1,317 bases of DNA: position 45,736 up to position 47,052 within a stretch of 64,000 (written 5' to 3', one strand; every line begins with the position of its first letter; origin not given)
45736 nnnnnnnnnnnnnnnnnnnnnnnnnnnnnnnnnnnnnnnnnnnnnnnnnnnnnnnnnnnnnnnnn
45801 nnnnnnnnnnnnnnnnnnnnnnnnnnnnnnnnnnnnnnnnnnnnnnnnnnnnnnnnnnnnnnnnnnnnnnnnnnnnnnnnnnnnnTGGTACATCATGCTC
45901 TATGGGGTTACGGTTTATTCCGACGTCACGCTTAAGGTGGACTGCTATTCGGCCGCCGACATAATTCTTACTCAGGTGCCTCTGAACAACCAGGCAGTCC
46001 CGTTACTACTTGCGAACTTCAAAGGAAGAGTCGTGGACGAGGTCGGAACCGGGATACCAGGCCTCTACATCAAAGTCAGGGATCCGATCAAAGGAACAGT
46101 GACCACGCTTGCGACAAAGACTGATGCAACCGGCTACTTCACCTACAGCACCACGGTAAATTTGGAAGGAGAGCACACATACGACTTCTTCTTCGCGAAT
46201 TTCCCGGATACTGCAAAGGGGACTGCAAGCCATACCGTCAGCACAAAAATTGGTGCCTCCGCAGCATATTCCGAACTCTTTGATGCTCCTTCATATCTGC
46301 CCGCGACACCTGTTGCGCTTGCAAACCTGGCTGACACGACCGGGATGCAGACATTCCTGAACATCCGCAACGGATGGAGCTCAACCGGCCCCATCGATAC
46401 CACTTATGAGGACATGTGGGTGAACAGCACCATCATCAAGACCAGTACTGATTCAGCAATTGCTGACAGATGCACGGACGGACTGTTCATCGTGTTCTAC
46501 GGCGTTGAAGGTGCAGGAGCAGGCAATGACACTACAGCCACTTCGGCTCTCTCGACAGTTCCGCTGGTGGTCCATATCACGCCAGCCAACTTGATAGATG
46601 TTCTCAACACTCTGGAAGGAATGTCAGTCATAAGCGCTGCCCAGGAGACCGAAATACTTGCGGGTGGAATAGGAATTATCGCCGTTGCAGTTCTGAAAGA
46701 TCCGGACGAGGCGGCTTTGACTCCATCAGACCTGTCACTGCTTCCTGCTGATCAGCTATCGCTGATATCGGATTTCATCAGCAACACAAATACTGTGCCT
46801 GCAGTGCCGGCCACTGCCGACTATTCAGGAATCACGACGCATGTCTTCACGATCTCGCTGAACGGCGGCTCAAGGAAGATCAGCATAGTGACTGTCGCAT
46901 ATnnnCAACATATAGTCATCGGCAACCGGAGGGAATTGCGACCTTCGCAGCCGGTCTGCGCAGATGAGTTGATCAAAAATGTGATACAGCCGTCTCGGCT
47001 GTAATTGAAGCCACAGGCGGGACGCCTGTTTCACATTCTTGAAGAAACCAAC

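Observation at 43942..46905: Rhs array is bookended by two proteins sharing a ~410-aa C-terminal module; the downstream one begins with two orphan YD repeats and is start/stop-coupled to Rhs3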

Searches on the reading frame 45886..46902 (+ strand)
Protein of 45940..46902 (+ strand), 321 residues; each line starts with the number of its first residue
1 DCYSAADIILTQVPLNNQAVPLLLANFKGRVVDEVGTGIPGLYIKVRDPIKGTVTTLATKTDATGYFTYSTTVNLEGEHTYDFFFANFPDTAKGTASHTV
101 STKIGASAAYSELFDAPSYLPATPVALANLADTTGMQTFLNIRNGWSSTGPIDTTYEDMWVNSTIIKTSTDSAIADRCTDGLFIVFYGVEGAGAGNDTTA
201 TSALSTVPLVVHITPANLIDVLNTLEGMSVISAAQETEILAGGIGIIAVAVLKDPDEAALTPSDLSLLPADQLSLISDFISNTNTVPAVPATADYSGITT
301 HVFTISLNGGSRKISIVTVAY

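Call 13: find_homologous_proteins(query=window:45940-46902:+)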
Query seq(321 aa) (321 aa): 26 proteins with E <= 0.001 among 8000 candidates.
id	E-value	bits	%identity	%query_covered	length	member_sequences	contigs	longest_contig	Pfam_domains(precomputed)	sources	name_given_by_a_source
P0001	1.3e-106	374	64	93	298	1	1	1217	-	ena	-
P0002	1.7e-88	315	51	100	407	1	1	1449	PF04151.22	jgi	-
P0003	1.9e-84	302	50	99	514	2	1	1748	PF04151.22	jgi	jgi:hypothetical protein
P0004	9.9e-83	296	49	100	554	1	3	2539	PF04151.22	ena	-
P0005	2.9e-82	295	46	100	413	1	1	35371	PF04151.22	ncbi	ncbi:MAG: pre-peptidase C-terminal domain-containing protein [Victivallales bacterium]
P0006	2.0e-81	292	47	100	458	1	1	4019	PF04151.22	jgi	jgi:hypothetical protein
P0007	3.1e-81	291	49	98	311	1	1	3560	-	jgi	jgi:hypothetical protein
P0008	3.3e-80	288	46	100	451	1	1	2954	PF04151.22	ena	-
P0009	7.6e-78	280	47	98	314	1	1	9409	-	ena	-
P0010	1.2e-77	279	45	100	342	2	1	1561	-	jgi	jgi:hypothetical protein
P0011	3.4e-76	275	46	100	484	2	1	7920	PF04151.22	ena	-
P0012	2.7e-70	255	46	100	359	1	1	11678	-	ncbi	ncbi:MAG: hypothetical protein WCS96_06710, partial [Victivallales bacterium]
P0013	1.7e-69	253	48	87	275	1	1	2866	-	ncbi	ncbi:MAG: hypothetical protein WAX69_24580 [Victivallales bacterium]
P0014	2.2e-67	246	45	99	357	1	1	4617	-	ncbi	ncbi:MAG: hypothetical protein WCS96_13245, partial [Victivallales bacterium]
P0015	6.0e-67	244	62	66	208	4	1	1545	-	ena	-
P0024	4.3e-38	150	37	76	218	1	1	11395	-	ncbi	ncbi:MAG: hypothetical protein WAX69_26130 [Victivallales bacterium]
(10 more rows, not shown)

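Call 14: find_encoding_contigs(protein=P0005, flank=10000, max_places=3)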
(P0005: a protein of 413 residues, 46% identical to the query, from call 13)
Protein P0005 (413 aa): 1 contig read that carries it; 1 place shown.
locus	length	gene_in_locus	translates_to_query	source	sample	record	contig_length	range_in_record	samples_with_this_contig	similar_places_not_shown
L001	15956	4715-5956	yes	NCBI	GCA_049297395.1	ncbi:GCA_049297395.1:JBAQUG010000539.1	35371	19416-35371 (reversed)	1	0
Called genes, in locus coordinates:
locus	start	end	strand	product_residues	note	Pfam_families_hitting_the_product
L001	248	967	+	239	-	PF00106:adh_short, PF08659:KR, PF13561:adh_short_C2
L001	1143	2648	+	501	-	PF01266:DAO (weak), PF13450:NAD_binding_8, PF01593:Amino_oxidase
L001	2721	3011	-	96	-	PF05016:ParE_toxin (weak)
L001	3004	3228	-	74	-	PF09720:Unstab_antitox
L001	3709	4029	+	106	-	PF06296:RelE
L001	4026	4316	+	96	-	PF15731:MqsA_antitoxin (weak), PF01381:HTH_3 (weak)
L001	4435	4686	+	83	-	-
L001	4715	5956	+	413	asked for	PF04151:PPC (weak)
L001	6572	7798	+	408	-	PF00109:ketoacyl-synt, PF02801:Ketoacyl-synt_C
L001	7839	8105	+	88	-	PF00550:PP-binding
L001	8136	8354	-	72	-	-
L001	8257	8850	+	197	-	PF01553:Acyltransferase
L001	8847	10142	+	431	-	PF00501:AMP-binding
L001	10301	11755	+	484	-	PF04055:Radical_SAM, PF13186:SPASM, PF22817:ApeP-like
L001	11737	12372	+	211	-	PF03548:LolA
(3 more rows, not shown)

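Call 15: find_encoding_contigs(protein=P0012, flank=10000, max_places=3)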
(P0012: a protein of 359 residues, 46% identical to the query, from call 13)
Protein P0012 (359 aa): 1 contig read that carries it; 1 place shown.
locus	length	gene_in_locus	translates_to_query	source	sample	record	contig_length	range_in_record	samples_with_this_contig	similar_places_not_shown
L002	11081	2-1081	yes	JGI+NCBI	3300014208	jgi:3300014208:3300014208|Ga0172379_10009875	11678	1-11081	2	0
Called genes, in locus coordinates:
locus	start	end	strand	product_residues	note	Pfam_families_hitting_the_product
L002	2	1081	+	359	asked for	?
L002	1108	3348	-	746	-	PF03104:DNA_pol_B_exo1, PF13482:RNase_H_2 (weak), PF00136:DNA_pol_B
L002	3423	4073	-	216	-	PF13353:Fer4_12 (weak), PF04055:Radical_SAM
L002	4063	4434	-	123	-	PF01242:PTPS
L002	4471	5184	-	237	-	-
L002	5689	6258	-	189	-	PF00929:RNase_T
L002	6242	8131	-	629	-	-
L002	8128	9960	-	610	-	PF02838:Glyco_hydro_20b, PF00728:Glyco_hydro_20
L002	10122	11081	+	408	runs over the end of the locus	PF00392:GntR, PF13377:Peripla_BP_3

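Call 16: find_encoding_contigs(protein=P0024, flank=10000, max_places=3)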
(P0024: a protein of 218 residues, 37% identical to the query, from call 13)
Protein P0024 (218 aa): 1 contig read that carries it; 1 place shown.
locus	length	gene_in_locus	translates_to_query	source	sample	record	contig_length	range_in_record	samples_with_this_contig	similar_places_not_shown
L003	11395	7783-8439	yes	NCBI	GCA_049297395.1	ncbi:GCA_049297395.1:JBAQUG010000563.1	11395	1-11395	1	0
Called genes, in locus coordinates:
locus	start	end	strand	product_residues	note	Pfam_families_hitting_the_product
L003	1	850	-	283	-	?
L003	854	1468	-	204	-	-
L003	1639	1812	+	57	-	-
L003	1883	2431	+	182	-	PF00578:AhpC-TSA, PF08534:Redoxin, PF00085:Thioredoxin (weak), PF13905:Thioredoxin_8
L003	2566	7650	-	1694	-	PF13385:Laminin_G_3, PF18998:Flg_new_2, PF04151:PPC, PF21910:GH85_C (faint), PF16190:E1_FCCH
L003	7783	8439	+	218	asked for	-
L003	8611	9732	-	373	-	PF01208:URO-D (faint)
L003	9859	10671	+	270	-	PF02311:AraC_binding, PF07883:Cupin_2 (weak), PF00165:HTH_AraC, PF12833:HTH_18, PF00165:HTH_AraC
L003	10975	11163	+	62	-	PF09720:Unstab_antitox (weak)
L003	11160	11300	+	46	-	-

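Call 20: find_related_loci(query=A2, collection=genome_contigs, flank=10000)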
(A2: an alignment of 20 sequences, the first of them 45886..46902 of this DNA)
Query A2 (339 aa) in genome_contigs; peptide patterns used: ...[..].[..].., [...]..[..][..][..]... (x = any residue, [..] = any of these).
149 stretches matched a pattern; 58 encode a relative of the query (tblastn E <= 1e-3); 57 distinct loci.
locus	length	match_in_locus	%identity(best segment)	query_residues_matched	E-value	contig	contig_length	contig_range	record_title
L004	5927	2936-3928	51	1-339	1e-106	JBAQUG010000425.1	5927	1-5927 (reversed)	MAG: Victivallales bacterium isolate MFD12006_ilm_asm_bin38 k127_59674, whole genome shotgun sequence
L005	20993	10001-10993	50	1-339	3e-105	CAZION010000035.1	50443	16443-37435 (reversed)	MAG TPA_asm: uncultured Victivallis sp. isolate SRP272421_co1_540 genome assembly, contig: NODE_1130_length_50443_cov_11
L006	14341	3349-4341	50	1-339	4e-103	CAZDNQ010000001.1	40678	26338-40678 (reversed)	MAG TPA_asm: uncultured Victivallis sp. isolate SRP089250_co1_121 genome assembly, contig: NODE_1331_length_40678_cov_4.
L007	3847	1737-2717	50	1-335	3e-101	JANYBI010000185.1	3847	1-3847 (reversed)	MAG: Lentisphaerae bacterium isolate GL140_5_metabat_62_sub GL140_5_k141_1566683, whole genome shotgun sequence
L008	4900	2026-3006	49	1-335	1e-98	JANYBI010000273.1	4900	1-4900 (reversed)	MAG: Lentisphaerae bacterium isolate GL140_5_metabat_62_sub GL140_5_k141_606881, whole genome shotgun sequence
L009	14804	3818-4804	51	1-339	3e-98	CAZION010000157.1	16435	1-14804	MAG TPA_asm: uncultured Victivallis sp. isolate SRP272421_co1_540 genome assembly, contig: NODE_10225_length_16435_cov_1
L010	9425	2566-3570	51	1-339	9e-98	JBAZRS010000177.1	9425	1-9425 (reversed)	MAG: Victivallales bacterium isolate SO_2017_GW1_153 NODE_27247_length_9425_cov_0.828565_OW334_2017, whole genome shotgu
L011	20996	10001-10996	50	1-339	3e-97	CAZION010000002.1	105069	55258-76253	MAG TPA_asm: uncultured Victivallis sp. isolate SRP272421_co1_540 genome assembly, contig: NODE_178_length_105069_cov_12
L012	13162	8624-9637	48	1-339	2e-96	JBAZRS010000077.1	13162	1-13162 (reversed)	MAG: Victivallales bacterium isolate SO_2017_GW1_153 NODE_17576_length_13162_cov_0.832605_OW334_2017, whole genome shotg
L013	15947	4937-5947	47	1-339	1e-96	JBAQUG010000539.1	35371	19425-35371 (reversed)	MAG: Victivallales bacterium isolate MFD12006_ilm_asm_bin38 k127_46378, whole genome shotgun sequence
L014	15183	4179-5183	49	1-339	7e-96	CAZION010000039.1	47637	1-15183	MAG TPA_asm: uncultured Victivallis sp. isolate SRP272421_co1_540 genome assembly, contig: NODE_1270_length_47637_cov_11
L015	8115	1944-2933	49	1-339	2e-95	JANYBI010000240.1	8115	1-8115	MAG: Lentisphaerae bacterium isolate GL140_5_metabat_62_sub GL140_5_k141_2975196, whole genome shotgun sequence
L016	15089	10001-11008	47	1-339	2e-94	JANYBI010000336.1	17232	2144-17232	MAG: Lentisphaerae bacterium isolate GL140_5_metabat_62_sub GL140_5_k141_2433025, whole genome shotgun sequence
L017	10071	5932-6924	45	1-339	1e-93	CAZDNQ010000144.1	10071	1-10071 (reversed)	MAG TPA_asm: uncultured Victivallis sp. isolate SRP089250_co1_121 genome assembly, contig: NODE_12186_length_10071_cov_4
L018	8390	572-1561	48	1-339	2e-93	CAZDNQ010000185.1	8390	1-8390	MAG TPA_asm: uncultured Victivallis sp. isolate SRP089250_co1_121 genome assembly, contig: NODE_15654_length_8390_cov_4.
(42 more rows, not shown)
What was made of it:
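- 57 loci in GTDB genomes, all Victivallales/Lentisphaerae, 10-14 per MAG (call 20).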

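Call 24: search_protein_representatives(alignment_id=A2)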
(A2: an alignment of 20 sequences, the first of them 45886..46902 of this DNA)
Query: 20 sequences, 387 profile positions. Proteins with E-value up to 0.001 (for the whole library): 1636; up to 1e-10: 588; up to 1e-30: 106. The best 150 are listed.
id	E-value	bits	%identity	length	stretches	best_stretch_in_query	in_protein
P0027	4.0e-196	667.8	-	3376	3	2-387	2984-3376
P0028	1.6e-191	652.6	-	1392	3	1-387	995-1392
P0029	5.4e-191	650.9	-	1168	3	1-387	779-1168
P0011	1.1e-188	643.3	-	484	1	1-387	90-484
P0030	5.3e-187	637.7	-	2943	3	2-387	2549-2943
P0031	5.1e-185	631.2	-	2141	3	1-387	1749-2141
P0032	6.4e-185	630.9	-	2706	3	1-387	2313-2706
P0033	1.0e-180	617.0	-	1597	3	2-387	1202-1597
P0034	5.0e-180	614.8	-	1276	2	1-387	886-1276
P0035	1.4e-178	610.0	-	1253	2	116-387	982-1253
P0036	1.6e-178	609.8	-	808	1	1-387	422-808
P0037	2.1e-177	606.1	-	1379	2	1-387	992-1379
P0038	5.0e-177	604.9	-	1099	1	2-387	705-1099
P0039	8.6e-175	597.5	-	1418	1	1-387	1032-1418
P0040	7.7e-173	591.1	-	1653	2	1-387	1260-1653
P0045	9.2e-168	574.4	-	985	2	1-385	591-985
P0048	2.3e-165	566.5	-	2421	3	1-382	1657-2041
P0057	1.1e-149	514.8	-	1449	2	1-385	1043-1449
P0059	5.3e-149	512.6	-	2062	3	2-382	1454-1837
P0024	3.0e-86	306.0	-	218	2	137-278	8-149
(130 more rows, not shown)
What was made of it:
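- About 65 full-length-module representatives among 1.84 billion proteins (call 24).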

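Call 25: predict_structure(alignment_id=A2)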
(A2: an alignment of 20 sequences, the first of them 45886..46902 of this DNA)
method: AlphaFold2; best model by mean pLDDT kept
length: 339 residues; sequences in the alignment: 20
mean_pLDDT: 85.0   pTM: 0.84
mean pLDDT of the five models: 85.0, 77.5, 76.7, 74.8, 72.2
residues with pLDDT >= 90: 172; 70-90: 125; 50-70: 21; < 50: 21
segments of 3 or more residues with pLDDT < 50: 1-21
pLDDT, mean of each block of 10 residues (from residue 1): 32 37 74 85 89 86 89 90 92 90 76 86 76 89 78 86 78 92 95 92 94 83 94 96 97 96 96 71 89 95 91 94 90 95
secondary structure, 60 per line:
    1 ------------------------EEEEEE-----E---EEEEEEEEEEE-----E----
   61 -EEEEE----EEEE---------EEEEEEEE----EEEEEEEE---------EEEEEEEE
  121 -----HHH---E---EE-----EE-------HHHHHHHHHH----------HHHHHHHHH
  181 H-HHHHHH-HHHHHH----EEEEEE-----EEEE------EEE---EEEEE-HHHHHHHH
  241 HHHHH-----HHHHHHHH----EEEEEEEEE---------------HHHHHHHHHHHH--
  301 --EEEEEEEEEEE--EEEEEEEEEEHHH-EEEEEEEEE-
elements in order: E25-30 E40-50 E62-66 E71-74 E84-91 E96-103 E113-120 H152-161 H172-181 H183-188 H190-195 E200-205 E211-214 E221-223 E227-231 H233-245 H251-258 E263-271 H287-298 E303-313 E316-325 E330-338

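Call 30: fold_search(model_id=the predicted structure, library=pdb)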
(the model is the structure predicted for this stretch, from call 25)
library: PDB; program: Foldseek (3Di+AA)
matches with E <= 10: 1850; with E <= 0.001: 13
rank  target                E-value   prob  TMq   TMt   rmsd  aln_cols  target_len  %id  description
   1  2kl6_MODEL_1_A        1.0e-04  1.00  0.22  0.58   4.3       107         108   17  Solution NMR structure of the CARDB domain of PF1109 from Pyrococcus furiosus. Northeast Structural Genomics C (released 2009-08-25)
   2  7xdi_E                1.1e-04  1.00  0.22  0.37  17.1       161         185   16  Tail structure of bacteriophage SSV19 (released 2022-08-10)
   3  2oxh_A                2.2e-04  1.00  0.19  0.49   6.5       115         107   14  The SOXYZ Complex of Paracoccus Pantotrophus (released 2007-05-22)
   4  8s5s                  3.1e-04  1.00  0.20  0.19   5.3       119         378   15  Crystal structure of a Sulfite dehydrogenase from Thermus thermophilus (released 2024-11-27)
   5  9jz1_A                3.7e-04  1.00  0.21  0.27   4.4       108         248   12  Crystal structure of Nir2 C-terminal domain in complex with phosphate (released 2025-10-15)
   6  9jzp_B                3.7e-04  1.00  0.20  0.27   4.5       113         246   12  Crystal structure of Nir2 C-terminal domain (released 2025-10-15)
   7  8vhx_H                4.1e-04  1.00  0.21  0.19   5.7       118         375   19  Cryo-EM of neck of bacteriophage Chi (released 2024-10-02)
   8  2ox5_A                4.4e-04  1.00  0.18  0.44   6.8       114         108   13  The SoxYZ complex of Paracoccus pantotrophus (released 2007-05-22)
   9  4zod_A                4.9e-04  0.99  0.19  0.10   6.4       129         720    9  Crystal Structure of beta-glucosidase from Listeria innocua in complex with glucose (released 2016-05-18)
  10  2p9r_B                5.5e-04  1.00  0.23  0.70   3.0       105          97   13  Human alpha2-macroglogulin is composed of multiple domains, as predicted by homology with complement component C3 (released 2007-08-21)
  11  2p9r_A                7.0e-04  1.00  0.24  0.69   3.1       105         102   11  Human alpha2-macroglogulin is composed of multiple domains, as predicted by homology with complement component C3 (released 2007-08-21)
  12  6rpt_A                7.4e-04  1.00  0.21  0.55   5.6       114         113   14  Structure of tick complement inhibitor CirpT1 complexed with macroglobubulin domain 4 of human complement C5 (released 2020-01-08)
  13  3idu_A                7.9e-04  1.00  0.23  0.57  10.8       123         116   16  Crystal Structure of the CARDB domain of the PF1109 protein in complex with di-metal ions from Pyrococcus furiosus, No (released 2009-08-04)
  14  3t4a_A                1.1e-03  1.00  0.23  0.13   8.0       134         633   13  Structure of a truncated form of Staphylococcal Complement Inhibitor B bound to human C3c at 3.4 Angstrom resolution (released 2011-11-23)
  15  3idu_B                1.1e-03  1.00  0.24  0.63   3.8       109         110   16  Crystal Structure of the CARDB domain of the PF1109 protein in complex with di-metal ions from Pyrococcus furiosus, No (released 2009-08-04)
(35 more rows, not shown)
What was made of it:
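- On Carboxypeptidase regulatory-like domain, PF13620: The AF2 model shows an Ig-like sandwich whose best PDB matches are CARDB and macroglobulin domains (call 30).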

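Call 32: find_encoding_contigs(protein=P0045, flank=10000, max_places=6)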
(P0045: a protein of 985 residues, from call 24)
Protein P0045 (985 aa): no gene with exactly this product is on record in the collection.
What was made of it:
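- Tried and rejected: A look-up of the target's own contig found no record (call 32).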

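Call 36: find_encoding_contigs(protein=P0057, flank=10000, max_places=6)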
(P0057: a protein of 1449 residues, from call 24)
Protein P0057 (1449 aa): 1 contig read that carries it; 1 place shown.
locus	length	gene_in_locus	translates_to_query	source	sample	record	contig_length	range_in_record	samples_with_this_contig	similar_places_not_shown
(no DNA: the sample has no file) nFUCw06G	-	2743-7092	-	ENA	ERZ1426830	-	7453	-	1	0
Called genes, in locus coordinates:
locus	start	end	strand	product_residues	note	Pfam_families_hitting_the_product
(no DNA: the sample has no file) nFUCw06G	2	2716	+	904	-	?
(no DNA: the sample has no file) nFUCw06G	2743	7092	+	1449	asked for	PF05593:RHS_repeat (weak), PF25023:TEN_YD-shell (weak), PF04151:PPC (weak), PF21910:GH85_C (faint), PF25832:Fn3_SaeA_2nd (faint), PF25833:Fn3_SaeA_3rd (faint), PF16190:E1_FCCH (faint)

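Call 86: search_protein_families(library=ncbifam, proteins=[P0057], max_evalue=0.01)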
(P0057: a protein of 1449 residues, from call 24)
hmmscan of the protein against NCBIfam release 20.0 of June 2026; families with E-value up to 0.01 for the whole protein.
P0057 (1449 aa): 0 families
